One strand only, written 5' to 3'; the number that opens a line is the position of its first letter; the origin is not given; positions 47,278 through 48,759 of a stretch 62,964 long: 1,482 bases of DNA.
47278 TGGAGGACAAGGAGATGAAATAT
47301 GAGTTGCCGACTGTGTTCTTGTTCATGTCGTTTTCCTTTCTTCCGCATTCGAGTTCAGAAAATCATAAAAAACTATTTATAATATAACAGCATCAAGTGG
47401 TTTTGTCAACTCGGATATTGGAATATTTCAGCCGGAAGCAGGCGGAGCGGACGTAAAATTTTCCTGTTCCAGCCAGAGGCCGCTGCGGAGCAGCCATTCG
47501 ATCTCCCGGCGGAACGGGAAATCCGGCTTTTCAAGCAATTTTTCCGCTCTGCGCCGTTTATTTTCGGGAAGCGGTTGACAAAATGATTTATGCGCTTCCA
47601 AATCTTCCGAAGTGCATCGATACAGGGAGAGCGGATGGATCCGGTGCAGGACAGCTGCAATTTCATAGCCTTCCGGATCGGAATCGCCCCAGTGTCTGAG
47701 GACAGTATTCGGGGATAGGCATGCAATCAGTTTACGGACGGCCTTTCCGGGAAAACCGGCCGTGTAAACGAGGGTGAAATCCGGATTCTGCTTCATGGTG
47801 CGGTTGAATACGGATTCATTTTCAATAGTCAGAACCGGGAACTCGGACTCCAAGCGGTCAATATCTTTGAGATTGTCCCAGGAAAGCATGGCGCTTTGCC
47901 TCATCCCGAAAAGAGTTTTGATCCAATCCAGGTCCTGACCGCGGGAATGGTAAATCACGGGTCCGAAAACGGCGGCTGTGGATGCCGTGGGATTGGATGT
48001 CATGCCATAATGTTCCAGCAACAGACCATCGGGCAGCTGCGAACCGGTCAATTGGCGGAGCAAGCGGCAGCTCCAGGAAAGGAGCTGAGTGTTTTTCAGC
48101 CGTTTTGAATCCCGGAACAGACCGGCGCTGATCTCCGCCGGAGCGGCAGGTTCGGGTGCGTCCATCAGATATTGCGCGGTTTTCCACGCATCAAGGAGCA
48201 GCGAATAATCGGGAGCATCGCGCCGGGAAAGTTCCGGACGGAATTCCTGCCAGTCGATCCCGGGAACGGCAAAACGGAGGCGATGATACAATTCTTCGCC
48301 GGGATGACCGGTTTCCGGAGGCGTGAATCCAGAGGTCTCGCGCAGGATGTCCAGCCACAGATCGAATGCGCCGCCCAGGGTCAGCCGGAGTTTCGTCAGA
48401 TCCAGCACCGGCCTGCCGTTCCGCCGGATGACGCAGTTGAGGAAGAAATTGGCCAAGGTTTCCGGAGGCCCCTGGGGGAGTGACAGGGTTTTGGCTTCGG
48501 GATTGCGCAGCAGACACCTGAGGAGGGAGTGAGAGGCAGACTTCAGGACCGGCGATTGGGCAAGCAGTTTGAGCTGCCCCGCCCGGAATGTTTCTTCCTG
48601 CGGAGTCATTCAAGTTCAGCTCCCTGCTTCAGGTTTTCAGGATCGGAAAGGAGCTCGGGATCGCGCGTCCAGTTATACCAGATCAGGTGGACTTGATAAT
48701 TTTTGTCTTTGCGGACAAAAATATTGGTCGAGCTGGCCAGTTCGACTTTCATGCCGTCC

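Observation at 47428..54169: Complete Wadjet (JetABCD / MksFEBG-like) anti-plasmid SMC system on an AT-richer island between two glycan cassettes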

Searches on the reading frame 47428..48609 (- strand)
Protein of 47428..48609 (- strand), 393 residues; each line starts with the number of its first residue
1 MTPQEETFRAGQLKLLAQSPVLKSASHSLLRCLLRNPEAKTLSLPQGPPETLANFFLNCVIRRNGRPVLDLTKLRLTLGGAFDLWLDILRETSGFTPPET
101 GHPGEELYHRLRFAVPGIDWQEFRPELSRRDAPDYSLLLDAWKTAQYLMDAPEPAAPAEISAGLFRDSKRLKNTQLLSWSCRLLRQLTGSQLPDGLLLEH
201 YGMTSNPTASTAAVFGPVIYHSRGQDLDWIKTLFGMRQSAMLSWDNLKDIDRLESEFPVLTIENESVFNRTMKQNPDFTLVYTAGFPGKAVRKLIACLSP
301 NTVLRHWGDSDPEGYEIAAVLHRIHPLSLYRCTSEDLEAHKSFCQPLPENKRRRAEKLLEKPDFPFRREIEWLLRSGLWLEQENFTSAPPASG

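Call 3: search_protein_families(library=padloc, proteins=[window:47428-48609:-])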
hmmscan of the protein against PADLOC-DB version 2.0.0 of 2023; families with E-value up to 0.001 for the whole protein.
window:47428-48609:- (393 aa): 7 families
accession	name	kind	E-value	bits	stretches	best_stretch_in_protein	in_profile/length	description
PDLC00533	JetD1|JetD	-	7.1e-28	95.7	1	160-385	176-405/409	DUF2220; DUF3322; DUF2399 domain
PDLC00526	JetD1|JetD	-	4.7e-19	66.9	1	133-384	145-397/407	DUF2220; DUF3322; DUF2399 domain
PDLC00528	JetD1|JetD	-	4.8e-18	63.5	1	131-324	141-341/418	DUF2220; DUF3322; DUF2399 domain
PDLC00529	JetD1|JetD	-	2.6e-16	57.7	1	137-340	142-341/394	DUF2220; DUF3322; DUF2399 domain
PDLC00556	JetD2|JetD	-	1.2e-11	42.4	1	197-358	228-392/430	DUF2220; DUF3322; DUF2399 domain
PDLC00521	JetD1|JetD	-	2.5e-11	41.4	1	243-390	238-388/395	DUF2220; DUF3322; DUF2399 domain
PDLC00557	JetD2|JetD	-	7.8e-10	36.7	1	196-342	222-371/423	DUF2220; DUF3322; DUF2399 domain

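Call 4: search_protein_families(library=pfam, proteins=[window:47428-48609:-])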
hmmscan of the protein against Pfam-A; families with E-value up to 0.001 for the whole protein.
window:47428-48609:- (393 aa): 3 families
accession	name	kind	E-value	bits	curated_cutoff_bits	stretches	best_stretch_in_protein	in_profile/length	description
PF09983.15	JetD_C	-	7.1e-11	42.2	22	1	259-385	43-170/179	Wadjet protein JetD, C-terminal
PF09664.16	DUF2399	-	3.7e-09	37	23.4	1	257-355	20-121/152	Protein of unknown function C-terminus (DUF2399)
PF21180.3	TOP6A-Spo11_Toprim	-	5e-05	23.8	24.1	0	259-321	2-71/170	Topoisomerase 6 subunit A/Spo11, Toprim domain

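Call 6: search_protein_families(library=ncbifam, proteins=[window:47428-48609:-], max_evalue=0.01)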
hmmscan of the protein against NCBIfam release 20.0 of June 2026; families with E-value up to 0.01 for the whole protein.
window:47428-48609:- (393 aa): 2 families
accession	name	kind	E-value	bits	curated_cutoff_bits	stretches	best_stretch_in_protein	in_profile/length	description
TIGR02679.1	TIGR02679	hypoth_equivalog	1.2e-08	34.5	196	1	198-341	188-335/382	TIGR02679 family protein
NF003335.0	PRK04342.1-4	equivalog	0.00011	21.3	424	1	257-391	197-351/373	DNA topoisomerase VI subunit A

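Call 9: find_homologous_proteins(query=window:47428-48609:-)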
Query window:47428-48609:- (393 aa): 23 proteins with E <= 0.001 among 5359 candidates.
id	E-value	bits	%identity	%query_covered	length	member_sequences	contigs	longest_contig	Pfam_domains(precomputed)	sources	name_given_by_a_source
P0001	7.6e-261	883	98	100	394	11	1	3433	PF09664.17,PF09983.16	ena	-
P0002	5.9e-182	623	69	98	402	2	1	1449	PF09664.17,PF21180.4,PF09983.16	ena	-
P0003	1.5e-180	618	68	100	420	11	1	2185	PF09664.17,PF09983.16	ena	-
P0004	3.3e-115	403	52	91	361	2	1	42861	PF09664.17,PF21180.4,PF09983.16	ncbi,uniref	ncbi:Wadjet anti-phage system protein JetD domain-containing protein [Victivallis vadensis]|uniref:W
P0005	1.4e-114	401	48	98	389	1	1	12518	PF09664.17,PF09983.16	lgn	-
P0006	3.0e-111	390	46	98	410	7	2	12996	PF09664.17,PF21180.4,PF09983.16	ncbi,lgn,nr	ncbi:MAG: DUF2220 family protein [Victivallaceae bacterium]|nr:DUF2220 family protein [Victivallacea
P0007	3.2e-109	383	47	98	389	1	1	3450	PF21180.4,PF09983.16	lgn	-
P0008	2.9e-104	367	46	98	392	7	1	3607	PF09664.17,PF21180.4,PF23947.2,PF09983.16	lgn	-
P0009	1.2e-100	355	50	82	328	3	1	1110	PF09664.17,PF09983.16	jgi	-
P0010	5.3e-85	304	42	98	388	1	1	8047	PF09983.16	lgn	-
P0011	2.0e-84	302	41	98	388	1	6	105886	PF09664.17,PF09983.16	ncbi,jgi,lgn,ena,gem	jgi:hypothetical protein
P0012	4.4e-83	297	42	98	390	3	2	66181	PF09983.16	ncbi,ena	-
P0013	3.4e-82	294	40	98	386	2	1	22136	PF09664.17,PF09983.16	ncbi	-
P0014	2.1e-46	177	38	62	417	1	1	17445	PF09664.17,PF09983.16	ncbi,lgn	-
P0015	3.6e-36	143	33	63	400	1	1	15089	PF09664.17,PF09983.16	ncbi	-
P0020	3.1e-34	136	33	61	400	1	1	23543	PF09664.17,PF09983.16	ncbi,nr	ncbi:MAG: DUF2399 domain-containing protein [Thermodesulfobacteriota bacterium]|nr:DUF2399 domain-co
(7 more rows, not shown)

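Call 10: find_encoding_contigs(protein=P0004, flank=10000, max_places=3)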
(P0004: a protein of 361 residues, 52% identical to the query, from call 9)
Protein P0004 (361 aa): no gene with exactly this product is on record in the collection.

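Call 11: find_encoding_contigs(protein=P0011, flank=10000, max_places=3)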
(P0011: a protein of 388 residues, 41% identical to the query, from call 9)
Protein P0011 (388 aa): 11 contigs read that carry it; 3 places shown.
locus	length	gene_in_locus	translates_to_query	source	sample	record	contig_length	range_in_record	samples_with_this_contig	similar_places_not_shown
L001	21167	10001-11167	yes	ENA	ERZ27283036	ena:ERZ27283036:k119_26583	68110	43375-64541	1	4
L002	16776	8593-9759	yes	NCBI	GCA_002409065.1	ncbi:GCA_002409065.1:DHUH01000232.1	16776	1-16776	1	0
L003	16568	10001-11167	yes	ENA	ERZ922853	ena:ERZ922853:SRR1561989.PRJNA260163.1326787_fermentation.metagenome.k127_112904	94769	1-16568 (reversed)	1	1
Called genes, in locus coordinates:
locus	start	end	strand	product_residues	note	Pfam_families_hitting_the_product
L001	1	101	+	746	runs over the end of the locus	-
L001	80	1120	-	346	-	PF02518:HATPase_c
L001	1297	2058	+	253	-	PF06283:ThuA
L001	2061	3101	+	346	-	PF01408:GFO_IDH_MocA, PF03447:NAD_binding_3 (weak), PF02894:GFO_IDH_MocA_C, PF22725:GFO_IDH_MocA_C3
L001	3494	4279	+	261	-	PF04909:Amidohydro_2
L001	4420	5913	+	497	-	PF09660:DUF2397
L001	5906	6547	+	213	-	PF09661:DUF2398 (weak)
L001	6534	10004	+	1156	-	PF02463:SMC_N (weak), PF13476:AAA_23, PF13555:AAA_29, PF13558:SbcC_Walker_B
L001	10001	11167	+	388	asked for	PF09664:DUF2399 (weak), PF09983:JetD_C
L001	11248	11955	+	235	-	PF00657:Lipase_GDSL, PF13472:Lipase_GDSL_2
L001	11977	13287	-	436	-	PF00501:AMP-binding, PF14535:AMP-binding_C_2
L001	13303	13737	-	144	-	PF13291:ACT_4 (faint), PF19571:ACT_8, PF01842:ACT, PF22629:ACT_AHAS_ss (weak)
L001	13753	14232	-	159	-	PF01558:POR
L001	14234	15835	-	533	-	PF01855:POR_N, PF02775:TPP_enzyme_C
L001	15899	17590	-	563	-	PF00474:SSF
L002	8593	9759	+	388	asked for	PF09664:DUF2399 (weak), PF09983:JetD_C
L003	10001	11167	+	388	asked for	PF09664:DUF2399 (weak), PF09983:JetD_C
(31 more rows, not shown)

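Call 12: find_encoding_contigs(protein=P0020, flank=8000, max_places=2)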
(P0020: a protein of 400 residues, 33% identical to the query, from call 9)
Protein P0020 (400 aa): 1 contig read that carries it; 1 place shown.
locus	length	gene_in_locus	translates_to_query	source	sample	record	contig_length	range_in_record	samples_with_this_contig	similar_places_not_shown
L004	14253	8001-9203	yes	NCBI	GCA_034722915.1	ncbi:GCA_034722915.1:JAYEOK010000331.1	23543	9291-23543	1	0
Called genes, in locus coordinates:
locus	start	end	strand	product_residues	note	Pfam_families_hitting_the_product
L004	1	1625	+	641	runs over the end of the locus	PF03453:MoeA_N, PF00994:MoCF_biosynth, PF03454:MoeA_C, PF12727:PBP_like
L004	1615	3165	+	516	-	-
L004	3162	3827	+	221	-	PF09661:DUF2398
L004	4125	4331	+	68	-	-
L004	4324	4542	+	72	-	PF07927:HicA_toxin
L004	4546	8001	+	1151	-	PF02463:SMC_N (weak), PF13175:AAA_15 (weak), PF13555:AAA_29, PF13558:SbcC_Walker_B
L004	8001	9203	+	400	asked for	PF09983:JetD_C (weak), PF09664:DUF2399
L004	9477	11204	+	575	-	PF02730:AFOR_N, PF01314:AFOR_C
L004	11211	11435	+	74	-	PF02597:ThiS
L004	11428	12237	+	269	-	PF00899:ThiF, PF13241:NAD_binding_7 (weak)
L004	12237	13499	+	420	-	PF00924:MS_channel_2nd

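Call 13: find_encoding_contigs(protein=P0014, flank=8000, max_places=2)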
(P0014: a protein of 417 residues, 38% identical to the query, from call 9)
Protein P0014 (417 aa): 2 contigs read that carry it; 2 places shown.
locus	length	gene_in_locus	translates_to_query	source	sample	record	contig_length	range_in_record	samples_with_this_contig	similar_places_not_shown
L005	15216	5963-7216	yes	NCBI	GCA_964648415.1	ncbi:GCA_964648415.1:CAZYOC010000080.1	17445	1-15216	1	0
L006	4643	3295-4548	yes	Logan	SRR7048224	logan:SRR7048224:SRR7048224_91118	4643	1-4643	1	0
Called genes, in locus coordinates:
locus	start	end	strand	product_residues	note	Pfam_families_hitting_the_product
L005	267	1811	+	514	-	PF09660:DUF2397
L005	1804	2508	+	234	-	-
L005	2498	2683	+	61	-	PF02463:SMC_N, PF13175:AAA_15 (weak), PF13555:AAA_29, PF13476:AAA_23, PF00005:ABC_tran (weak), PF13304:AAA_21 (weak)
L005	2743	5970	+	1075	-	PF13558:SbcC_Walker_B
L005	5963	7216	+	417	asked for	PF09983:JetD_C, PF09664:DUF2399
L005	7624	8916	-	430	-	PF00483:NTP_transferase, PF12804:NTP_transf_3 (weak), PF24894:Hexapep_GlmU (weak), PF25247:LbH_GLGC, PF25084:LbH_EIF2B (faint), PF25087:GMPPB_C (faint)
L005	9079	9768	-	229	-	PF01791:DeoC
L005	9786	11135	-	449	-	PF02878:PGM_PMM_I, PF02879:PGM_PMM_II, PF02880:PGM_PMM_III, PF00408:PGM_PMM_IV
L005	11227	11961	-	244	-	PF13386:DsbD_2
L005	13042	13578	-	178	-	PF05751:FixH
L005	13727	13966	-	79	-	-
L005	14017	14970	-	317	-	PF00478:IMPDH (faint), PF03060:NMO, PF05690:ThiG (weak), PF01070:FMN_dh (weak)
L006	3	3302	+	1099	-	?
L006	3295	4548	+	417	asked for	PF09983:JetD_C, PF09664:DUF2399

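Call 14: find_encoding_contigs(protein=P0012, flank=10000, max_places=2)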
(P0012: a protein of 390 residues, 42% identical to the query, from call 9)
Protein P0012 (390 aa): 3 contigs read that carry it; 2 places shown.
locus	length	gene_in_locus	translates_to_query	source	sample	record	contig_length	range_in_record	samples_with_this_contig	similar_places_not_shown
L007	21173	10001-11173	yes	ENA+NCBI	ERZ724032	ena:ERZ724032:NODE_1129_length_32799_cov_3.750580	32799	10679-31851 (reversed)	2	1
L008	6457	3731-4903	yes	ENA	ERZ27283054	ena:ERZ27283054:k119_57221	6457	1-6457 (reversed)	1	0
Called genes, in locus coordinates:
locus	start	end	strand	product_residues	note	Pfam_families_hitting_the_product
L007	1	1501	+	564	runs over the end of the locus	PF00037:Fer4 (weak), PF02906:Fe_hyd_lg_C, PF04060:FeS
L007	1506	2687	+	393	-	PF07228:SpoIIE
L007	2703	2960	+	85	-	-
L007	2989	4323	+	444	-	PF12838:Fer4_7, PF13187:Fer4_9 (weak), PF25160:LdpA_Fe-S-bd (weak), PF00037:Fer4, PF12837:Fer4_6, PF25160:LdpA_Fe-S-bd, PF00037:Fer4, PF02906:Fe_hyd_lg_C, +6 more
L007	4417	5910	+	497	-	PF09660:DUF2397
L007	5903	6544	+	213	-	PF09661:DUF2398 (weak)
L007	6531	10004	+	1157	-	PF02463:SMC_N (weak), PF13476:AAA_23, PF13555:AAA_29, PF13558:SbcC_Walker_B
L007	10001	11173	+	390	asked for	PF09983:JetD_C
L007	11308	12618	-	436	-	PF00501:AMP-binding, PF14535:AMP-binding_C_2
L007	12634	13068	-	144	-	PF13291:ACT_4 (faint), PF19571:ACT_8, PF01842:ACT, PF22629:ACT_AHAS_ss (weak)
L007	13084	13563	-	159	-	PF01558:POR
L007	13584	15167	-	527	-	PF01855:POR_N, PF02775:TPP_enzyme_C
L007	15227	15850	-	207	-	PF00474:SSF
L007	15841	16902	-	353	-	PF00474:SSF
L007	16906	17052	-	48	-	PF28215:Symport_access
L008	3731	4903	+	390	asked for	PF09983:JetD_C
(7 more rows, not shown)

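Call 25: search_solved_structures(query=window:47428-48609:-, max_evalue=10, show_alignments=2)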
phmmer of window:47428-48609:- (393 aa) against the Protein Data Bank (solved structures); distinct sequences matched with E-value up to 10: 0.

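Call 26: search_protein_families(library=padloc, proteins=[window:47428-48609:-], max_evalue=10)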
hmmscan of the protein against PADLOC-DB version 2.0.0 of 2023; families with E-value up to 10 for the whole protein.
window:47428-48609:- (393 aa): 12 families
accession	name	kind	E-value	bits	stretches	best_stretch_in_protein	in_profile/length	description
PDLC00533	JetD1|JetD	-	7.1e-28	95.7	1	160-385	176-405/409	DUF2220; DUF3322; DUF2399 domain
PDLC00526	JetD1|JetD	-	4.7e-19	66.9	1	133-384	145-397/407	DUF2220; DUF3322; DUF2399 domain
PDLC00528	JetD1|JetD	-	4.8e-18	63.5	1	131-324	141-341/418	DUF2220; DUF3322; DUF2399 domain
PDLC00529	JetD1|JetD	-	2.6e-16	57.7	1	137-340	142-341/394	DUF2220; DUF3322; DUF2399 domain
PDLC00556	JetD2|JetD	-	1.2e-11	42.4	1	197-358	228-392/430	DUF2220; DUF3322; DUF2399 domain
PDLC00521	JetD1|JetD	-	2.5e-11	41.4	1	243-390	238-388/395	DUF2220; DUF3322; DUF2399 domain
PDLC00557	JetD2|JetD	-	7.8e-10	36.7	1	196-342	222-371/423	DUF2220; DUF3322; DUF2399 domain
PDLC00525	JetD1|JetD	-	0.001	16.1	1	247-385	265-410/412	DUF2220; DUF3322; DUF2399 domain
PDLC00530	JetD1|JetD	-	0.0011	16.3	1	258-383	249-372/391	DUF2220; DUF3322; DUF2399 domain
PDLC00522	JetD1|JetD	-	0.0014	15.8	1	259-385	247-367/382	DUF2220; DUF3322; DUF2399 domain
PDLC00527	JetD1|JetD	-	0.002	15.3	1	258-292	223-261/387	DUF2220; DUF3322; DUF2399 domain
PDLC00520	JetD1|JetD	-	0.055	10.4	1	262-322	242-302/398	DUF2220; DUF3322; DUF2399 domain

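Call 38: predict_structure(alignment_id=A2)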
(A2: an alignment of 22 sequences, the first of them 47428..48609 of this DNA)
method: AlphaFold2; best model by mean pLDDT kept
length: 393 residues; sequences in the alignment: 22
mean_pLDDT: 89.9   pTM: 0.65
mean pLDDT of the five models: 89.9, 89.5, 88.8, 87.9, 87.4
residues with pLDDT >= 90: 257; 70-90: 122; 50-70: 13; < 50: 1
segments of 3 or more residues with pLDDT < 50: none
pLDDT, mean of each block of 10 residues (from residue 1): 79 90 94 87 90 94 92 93 90 76 75 88 85 90 93 85 92 92 91 88 82 94 93 95 88 95 94 90 88 94 97 94 96 96 95 93 95 98 79 48
secondary structure, 60 per line:
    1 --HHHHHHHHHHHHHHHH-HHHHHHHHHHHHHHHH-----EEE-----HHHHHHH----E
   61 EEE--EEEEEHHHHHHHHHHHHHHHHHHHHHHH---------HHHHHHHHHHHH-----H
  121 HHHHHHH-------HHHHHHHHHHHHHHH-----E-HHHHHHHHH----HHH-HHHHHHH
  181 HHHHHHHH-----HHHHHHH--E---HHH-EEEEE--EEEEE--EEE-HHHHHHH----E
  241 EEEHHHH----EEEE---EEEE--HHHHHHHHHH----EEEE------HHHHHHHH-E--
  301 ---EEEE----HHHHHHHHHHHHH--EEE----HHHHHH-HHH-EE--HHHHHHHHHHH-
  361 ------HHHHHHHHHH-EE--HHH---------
elements in order: H3-18 H20-35 E41-43 H49-55 E60-63 E66-70 H71-93 H103-114 H120-127 H135-149 H157-165 H174-188 H194-200 E211-215 E218-222 E225-227 H229-235 E240-243 H244-247 E252-255 E259-262 H265-274 E279-282 H289-296 E304-307 H312-324 E327-329 H334-339 H349-359 H367-376

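Call 41: fold_search(model_id=the predicted structure, library=pdb)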
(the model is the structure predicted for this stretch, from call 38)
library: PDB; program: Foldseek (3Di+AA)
matches with E <= 10: 151; with E <= 0.001: 10
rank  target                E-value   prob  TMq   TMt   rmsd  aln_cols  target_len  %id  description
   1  8b7f_A                4.5e-08  1.00  0.32  0.34  15.6       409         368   15  Nuclease from C. glutamicum (released 2023-03-29)
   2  1d3y_A                1.2e-07  1.00  0.39  0.51   9.3       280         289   19  STRUCTURE OF THE DNA TOPOISOMERASE VI A SUBUNIT (released 1999-11-05)
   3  9o8p_A                8.8e-07  1.00  0.39  0.42  13.6       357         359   16  CryoEM structure of M. mazei topoisomerase VI-minicircle DNA complex (released 2026-02-25)
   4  9o0g_C                1.2e-06  1.00  0.41  0.44   8.9       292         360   17  CryoEM structure of M. mazei topoisomerase VI(A-E342Q)-minicircle DNA complex in cleavage state (released 2026-02-25)
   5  9o0g_A                1.4e-06  1.00  0.40  0.44  12.4       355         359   16  CryoEM structure of M. mazei topoisomerase VI(A-E342Q)-minicircle DNA complex in cleavage state (released 2026-02-25)
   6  8urq_A                1.5e-06  1.00  0.36  0.39  10.2       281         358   13  Spo11 core complex with gapped DNA (released 2024-06-26)
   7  9o7o_A                2.1e-06  1.00  0.40  0.43   8.9       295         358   18  CryoEM structure of M. mazei topoisomerase VI(A-E342Q)-minicircle DNA complex in asymmetric state (released 2026-02-25)
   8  8uru_A                2.4e-06  1.00  0.37  0.40  12.4       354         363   12  Spo11 core complex with hairpin DNA (released 2024-06-26)
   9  7til_B                4.3e-06  1.00  0.33  0.35  13.4       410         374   16  CryoEM structure of JetD from Pseudomonas aeruginosa (released 2022-10-05)
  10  7til_A                8.4e-06  1.00  0.33  0.34  13.9       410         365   14  CryoEM structure of JetD from Pseudomonas aeruginosa (released 2022-10-05)
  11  6n9w_B                1.7e-01  0.66  0.16  0.14   8.7       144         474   12  Structure of bacteriophage T7 lagging-strand DNA polymerase (D5A/E7A) and gp4 (helicase/primase) bound to DNA includin (released 2019-03-06)
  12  6n9x_C                7.2e-01  0.28  0.15  0.13   8.3       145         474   11  Structure of bacteriophage T7 lagging-strand DNA polymerase (D5A/E7A) and gp4 (helicase/primase) bound to DNA includin (released 2019-03-06)
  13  8cx1_F                7.2e-01  0.05  0.14  0.14  23.1       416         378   10  Cryo-EM structure of human APOBEC3G/HIV-1 Vif/CBFbeta/ELOB/ELOC dimeric complex in State 1 (released 2023-02-15)
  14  6z2b_B                7.6e-01  0.89  0.17  0.51   2.5        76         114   17  Toprim domain of RNase M5 bound with two Mg2+ ions (released 2021-03-17)
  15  6tg6                  8.4e-01  0.80  0.16  0.47   2.6        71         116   17  Toprim domain of RNase M5 (released 2020-09-23)
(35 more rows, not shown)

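Call 53: search_solved_structures(query=A2, max_evalue=1)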
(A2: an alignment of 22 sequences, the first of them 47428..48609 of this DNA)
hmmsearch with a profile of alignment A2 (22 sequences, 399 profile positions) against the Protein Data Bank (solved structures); distinct sequences matched with E-value up to 1: 5.
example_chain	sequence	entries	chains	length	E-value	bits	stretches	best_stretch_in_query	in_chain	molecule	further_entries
8urq_A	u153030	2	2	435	0.0088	18.4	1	267-390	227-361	Meiosis-specific protein SPO11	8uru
1d3y_A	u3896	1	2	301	0.015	17.6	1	223-325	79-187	DNA TOPOISOMERASE VI A SUBUNIT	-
2zbk_A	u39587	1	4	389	0.13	14.6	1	267-331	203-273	Type II DNA topoisomerase VI subunit A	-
1eij_A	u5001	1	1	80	0.44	12.8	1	346-384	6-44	HYPOTHETICAL PROTEIN MTH1615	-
9k1s_C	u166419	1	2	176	0.51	12.6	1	9-128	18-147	Isoform 4 of Gasdermin-B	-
